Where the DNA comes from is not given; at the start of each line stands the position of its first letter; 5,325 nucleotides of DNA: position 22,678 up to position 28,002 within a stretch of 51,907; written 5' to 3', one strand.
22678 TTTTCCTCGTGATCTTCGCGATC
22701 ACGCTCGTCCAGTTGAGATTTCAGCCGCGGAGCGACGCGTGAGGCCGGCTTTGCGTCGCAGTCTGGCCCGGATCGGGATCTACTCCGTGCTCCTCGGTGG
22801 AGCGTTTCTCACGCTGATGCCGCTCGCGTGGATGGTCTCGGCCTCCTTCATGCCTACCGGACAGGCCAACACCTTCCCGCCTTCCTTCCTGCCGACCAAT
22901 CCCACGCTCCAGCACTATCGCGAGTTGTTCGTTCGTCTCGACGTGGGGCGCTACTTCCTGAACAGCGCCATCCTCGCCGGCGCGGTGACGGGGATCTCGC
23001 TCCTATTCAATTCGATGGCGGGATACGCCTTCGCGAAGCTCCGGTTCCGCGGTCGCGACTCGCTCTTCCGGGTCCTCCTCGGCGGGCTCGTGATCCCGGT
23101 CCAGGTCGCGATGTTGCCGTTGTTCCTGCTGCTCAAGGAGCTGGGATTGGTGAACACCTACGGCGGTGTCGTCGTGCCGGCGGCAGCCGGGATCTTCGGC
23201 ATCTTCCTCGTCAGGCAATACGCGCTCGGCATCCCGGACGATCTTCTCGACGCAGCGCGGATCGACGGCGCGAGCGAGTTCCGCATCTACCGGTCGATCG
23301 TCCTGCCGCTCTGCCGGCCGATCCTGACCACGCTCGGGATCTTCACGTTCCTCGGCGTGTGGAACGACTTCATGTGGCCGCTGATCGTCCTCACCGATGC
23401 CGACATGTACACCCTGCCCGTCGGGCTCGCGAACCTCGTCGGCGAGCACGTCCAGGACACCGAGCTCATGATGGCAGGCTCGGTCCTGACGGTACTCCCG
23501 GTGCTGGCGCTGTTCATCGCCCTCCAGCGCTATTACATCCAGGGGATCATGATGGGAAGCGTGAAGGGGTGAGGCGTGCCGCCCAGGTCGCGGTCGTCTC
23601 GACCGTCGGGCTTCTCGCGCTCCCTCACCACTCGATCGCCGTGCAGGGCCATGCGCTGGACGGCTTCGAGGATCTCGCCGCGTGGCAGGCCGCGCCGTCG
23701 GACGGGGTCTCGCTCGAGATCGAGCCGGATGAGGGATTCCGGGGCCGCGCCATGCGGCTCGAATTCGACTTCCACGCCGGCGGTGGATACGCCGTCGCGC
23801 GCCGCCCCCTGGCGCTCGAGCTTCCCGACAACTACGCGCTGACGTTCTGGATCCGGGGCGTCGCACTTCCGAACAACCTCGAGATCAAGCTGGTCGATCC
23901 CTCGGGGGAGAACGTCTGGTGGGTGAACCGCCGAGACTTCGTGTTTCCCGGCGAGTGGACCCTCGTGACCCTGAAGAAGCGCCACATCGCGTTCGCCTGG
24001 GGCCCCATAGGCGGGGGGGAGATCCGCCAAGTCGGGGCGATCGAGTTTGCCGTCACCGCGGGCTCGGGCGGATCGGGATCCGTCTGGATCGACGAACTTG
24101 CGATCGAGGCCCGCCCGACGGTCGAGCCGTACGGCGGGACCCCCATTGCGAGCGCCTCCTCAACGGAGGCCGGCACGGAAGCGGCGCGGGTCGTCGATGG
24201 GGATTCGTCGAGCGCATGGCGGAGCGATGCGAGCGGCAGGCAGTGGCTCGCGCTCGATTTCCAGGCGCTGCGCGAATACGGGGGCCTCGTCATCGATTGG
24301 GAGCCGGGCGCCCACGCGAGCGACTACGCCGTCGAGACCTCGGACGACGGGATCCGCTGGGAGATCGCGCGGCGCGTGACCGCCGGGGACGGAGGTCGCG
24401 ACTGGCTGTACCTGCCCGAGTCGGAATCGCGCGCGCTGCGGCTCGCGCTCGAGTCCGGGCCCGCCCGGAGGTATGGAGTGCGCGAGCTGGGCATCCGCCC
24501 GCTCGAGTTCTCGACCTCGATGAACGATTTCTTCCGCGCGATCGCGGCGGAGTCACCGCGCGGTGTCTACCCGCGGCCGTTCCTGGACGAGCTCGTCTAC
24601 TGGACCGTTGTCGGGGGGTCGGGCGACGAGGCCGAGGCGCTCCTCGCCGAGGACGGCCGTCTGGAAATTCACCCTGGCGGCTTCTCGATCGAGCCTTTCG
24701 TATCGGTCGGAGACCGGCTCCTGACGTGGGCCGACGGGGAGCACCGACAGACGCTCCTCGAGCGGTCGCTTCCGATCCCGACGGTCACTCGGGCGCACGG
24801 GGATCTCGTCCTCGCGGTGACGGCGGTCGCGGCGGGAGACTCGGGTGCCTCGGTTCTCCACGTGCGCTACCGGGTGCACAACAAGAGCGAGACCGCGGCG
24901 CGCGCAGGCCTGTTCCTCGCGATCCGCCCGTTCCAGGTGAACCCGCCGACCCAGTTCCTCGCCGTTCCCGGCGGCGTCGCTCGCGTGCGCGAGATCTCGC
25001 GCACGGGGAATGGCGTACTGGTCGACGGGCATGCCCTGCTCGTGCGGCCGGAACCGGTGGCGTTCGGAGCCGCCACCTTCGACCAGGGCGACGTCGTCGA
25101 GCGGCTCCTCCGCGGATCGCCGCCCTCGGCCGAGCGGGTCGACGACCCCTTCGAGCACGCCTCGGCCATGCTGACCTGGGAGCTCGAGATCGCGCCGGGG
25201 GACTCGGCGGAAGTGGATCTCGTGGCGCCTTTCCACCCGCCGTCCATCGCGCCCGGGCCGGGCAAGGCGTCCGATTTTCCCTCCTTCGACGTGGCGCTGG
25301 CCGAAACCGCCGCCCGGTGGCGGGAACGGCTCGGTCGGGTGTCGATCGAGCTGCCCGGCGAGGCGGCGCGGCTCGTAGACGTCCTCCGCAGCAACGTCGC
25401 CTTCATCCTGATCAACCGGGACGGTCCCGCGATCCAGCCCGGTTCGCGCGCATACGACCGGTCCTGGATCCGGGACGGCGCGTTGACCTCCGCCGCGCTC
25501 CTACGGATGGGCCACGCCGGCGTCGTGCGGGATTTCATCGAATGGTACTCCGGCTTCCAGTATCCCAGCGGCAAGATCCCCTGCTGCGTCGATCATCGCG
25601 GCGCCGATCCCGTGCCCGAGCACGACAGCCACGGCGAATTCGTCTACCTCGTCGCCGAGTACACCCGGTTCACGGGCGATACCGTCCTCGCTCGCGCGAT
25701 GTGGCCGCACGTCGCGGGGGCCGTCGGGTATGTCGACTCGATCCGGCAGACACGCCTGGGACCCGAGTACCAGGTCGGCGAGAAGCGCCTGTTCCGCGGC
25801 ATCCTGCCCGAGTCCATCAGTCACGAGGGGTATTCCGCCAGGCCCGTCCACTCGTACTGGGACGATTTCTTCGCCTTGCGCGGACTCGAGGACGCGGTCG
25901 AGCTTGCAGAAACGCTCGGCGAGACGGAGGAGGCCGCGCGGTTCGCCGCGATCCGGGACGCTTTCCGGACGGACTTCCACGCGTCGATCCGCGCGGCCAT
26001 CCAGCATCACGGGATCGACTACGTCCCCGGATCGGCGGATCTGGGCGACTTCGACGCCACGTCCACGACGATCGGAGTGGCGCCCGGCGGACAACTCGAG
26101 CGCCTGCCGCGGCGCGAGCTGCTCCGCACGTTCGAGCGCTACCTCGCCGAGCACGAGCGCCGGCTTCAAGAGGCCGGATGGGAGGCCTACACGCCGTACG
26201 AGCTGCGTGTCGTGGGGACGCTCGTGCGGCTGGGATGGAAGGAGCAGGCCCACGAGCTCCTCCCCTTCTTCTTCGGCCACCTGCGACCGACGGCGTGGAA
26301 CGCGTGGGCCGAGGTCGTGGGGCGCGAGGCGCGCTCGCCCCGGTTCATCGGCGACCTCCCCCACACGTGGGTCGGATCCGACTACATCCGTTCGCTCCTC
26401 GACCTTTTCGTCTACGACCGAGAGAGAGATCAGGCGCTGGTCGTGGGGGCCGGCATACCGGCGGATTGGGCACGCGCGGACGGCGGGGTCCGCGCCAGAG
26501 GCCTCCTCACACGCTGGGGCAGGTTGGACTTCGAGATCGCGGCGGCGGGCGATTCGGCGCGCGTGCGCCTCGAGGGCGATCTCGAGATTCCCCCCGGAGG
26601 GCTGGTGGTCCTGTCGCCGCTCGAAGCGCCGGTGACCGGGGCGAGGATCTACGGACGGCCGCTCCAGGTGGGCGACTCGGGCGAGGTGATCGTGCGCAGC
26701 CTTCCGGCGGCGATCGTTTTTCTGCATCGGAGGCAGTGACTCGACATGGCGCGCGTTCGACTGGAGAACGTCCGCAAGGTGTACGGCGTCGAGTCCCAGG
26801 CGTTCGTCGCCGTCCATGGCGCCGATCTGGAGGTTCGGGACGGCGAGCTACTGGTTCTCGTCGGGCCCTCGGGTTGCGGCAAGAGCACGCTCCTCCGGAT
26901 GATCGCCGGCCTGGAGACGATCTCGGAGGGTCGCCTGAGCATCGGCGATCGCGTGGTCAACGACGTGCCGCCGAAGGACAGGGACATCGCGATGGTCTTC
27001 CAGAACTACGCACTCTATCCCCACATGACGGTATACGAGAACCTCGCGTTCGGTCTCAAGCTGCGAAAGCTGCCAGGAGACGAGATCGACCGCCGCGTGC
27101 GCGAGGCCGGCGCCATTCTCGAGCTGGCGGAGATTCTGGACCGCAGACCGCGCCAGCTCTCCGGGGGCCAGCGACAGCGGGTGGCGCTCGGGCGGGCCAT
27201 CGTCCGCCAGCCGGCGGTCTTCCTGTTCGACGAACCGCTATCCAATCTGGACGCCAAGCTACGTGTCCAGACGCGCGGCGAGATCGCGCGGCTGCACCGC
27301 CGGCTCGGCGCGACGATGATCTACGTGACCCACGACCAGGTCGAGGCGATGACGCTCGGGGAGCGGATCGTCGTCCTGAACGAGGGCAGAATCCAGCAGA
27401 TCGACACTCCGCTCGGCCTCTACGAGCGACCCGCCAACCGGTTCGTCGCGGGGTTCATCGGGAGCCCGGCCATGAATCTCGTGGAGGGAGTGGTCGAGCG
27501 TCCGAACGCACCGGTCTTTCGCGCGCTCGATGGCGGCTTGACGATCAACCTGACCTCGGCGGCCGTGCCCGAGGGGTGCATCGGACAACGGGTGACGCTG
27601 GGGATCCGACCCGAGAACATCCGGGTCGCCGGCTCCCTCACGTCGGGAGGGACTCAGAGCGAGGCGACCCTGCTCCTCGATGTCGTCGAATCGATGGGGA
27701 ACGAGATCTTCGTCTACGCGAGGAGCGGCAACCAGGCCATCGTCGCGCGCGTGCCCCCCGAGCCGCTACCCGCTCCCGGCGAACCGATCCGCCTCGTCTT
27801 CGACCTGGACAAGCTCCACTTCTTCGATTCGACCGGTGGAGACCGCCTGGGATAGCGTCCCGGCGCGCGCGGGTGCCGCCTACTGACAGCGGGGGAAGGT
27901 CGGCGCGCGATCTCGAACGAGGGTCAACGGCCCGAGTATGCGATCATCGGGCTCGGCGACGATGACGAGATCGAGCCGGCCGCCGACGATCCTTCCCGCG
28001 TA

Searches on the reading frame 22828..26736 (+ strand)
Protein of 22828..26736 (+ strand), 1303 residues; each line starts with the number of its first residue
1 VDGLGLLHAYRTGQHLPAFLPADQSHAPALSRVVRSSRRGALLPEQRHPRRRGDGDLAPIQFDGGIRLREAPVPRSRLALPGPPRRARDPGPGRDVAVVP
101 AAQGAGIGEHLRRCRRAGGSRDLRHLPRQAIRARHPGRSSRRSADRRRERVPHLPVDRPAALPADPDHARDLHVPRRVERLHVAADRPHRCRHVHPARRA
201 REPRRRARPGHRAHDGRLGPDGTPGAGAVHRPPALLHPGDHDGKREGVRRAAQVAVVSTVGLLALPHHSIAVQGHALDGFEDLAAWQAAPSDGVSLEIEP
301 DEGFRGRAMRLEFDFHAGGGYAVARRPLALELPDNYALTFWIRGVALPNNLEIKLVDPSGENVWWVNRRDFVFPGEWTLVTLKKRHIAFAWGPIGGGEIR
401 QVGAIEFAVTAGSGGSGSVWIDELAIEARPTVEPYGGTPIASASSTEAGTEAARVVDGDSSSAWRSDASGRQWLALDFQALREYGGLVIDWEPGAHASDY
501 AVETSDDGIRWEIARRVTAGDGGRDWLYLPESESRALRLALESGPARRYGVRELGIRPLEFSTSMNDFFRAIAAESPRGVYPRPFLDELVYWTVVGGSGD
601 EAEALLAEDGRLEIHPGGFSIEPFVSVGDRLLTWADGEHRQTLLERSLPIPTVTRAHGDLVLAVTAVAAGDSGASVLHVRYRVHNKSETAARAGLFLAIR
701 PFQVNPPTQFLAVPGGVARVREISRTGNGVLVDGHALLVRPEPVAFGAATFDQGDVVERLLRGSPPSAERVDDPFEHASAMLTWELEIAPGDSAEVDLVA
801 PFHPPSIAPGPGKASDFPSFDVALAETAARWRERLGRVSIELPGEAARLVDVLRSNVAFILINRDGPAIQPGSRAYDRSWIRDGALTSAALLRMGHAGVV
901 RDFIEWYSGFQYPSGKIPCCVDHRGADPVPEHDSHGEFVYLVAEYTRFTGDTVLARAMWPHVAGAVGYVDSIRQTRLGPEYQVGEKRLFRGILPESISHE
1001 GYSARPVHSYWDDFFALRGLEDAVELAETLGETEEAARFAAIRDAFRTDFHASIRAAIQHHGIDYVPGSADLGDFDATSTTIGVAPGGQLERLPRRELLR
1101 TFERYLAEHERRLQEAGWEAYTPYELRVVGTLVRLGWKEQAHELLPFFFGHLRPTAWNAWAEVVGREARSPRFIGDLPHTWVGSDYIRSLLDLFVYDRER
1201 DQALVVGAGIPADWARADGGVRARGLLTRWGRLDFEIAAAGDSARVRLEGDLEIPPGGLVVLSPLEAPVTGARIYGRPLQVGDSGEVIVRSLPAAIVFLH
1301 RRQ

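Call 36: search_protein_families(library=pfam, proteins=[window:22828-26736:+], max_evalue=0.001)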
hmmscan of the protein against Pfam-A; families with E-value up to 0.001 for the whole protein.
window:22828-26736:+ (1303 aa): 3 families
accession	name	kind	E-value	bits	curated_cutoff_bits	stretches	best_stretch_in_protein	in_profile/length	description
PF00754.31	F5_F8_type_C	-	5.1e-12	46.5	28.2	1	441-541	2-112/127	F5/8 type C domain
PF22633.2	F5_F8_type_C_2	-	1.4e-09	38.9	27.8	1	455-537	2-89/91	NedA-like, galactose-binding domain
PF17389.8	Bac_rhamnosid6H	-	0.00053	19.8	24.5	1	887-1052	52-211/339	Bacterial alpha-L-rhamnosidase 6 hairpin glycosidase domain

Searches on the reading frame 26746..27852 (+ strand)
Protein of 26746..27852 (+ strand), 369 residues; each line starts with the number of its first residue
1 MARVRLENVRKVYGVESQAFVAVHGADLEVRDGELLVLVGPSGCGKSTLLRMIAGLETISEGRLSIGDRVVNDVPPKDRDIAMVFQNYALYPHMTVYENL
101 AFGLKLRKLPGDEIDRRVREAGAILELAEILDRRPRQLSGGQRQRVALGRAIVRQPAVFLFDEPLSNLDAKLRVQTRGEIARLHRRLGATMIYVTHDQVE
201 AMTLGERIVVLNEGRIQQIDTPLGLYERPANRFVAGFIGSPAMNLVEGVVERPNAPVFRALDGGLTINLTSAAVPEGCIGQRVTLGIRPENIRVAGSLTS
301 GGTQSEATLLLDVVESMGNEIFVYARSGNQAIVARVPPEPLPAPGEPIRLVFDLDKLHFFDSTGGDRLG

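Call 36: search_protein_families(library=pfam, proteins=[window:26746-27852:+], max_evalue=0.001)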
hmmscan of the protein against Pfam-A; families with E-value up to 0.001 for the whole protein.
window:26746-27852:+ (369 aa): 7 families
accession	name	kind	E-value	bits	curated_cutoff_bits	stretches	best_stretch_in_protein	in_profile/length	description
PF00005.33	ABC_tran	-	2.6e-33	115.9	25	1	24-165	2-136/137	ABC transporter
PF17912.7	OB_MalK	-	1.3e-11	45.6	27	1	239-292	1-53/53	MalK OB fold domain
PF08402.16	TOBE_2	-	1e-09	38.8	21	1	285-360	1-76/76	TOBE domain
PF13304.12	AAA_21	-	2.1e-06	28.4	27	0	36-69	2-32/304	AAA domain, putative AbiEii toxin, Type IV TA system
PF03215.21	Rad17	-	0.00012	22.5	23.8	1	26-100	38-112/186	Rad17 P-loop domain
PF03459.23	TOBE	-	0.00057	20.5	22.3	0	313-359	13-64/64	TOBE domain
PF02463.25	SMC_N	-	0.00065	19.6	40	0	35-198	26-199/220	RecF/RecN/SMC N terminal domain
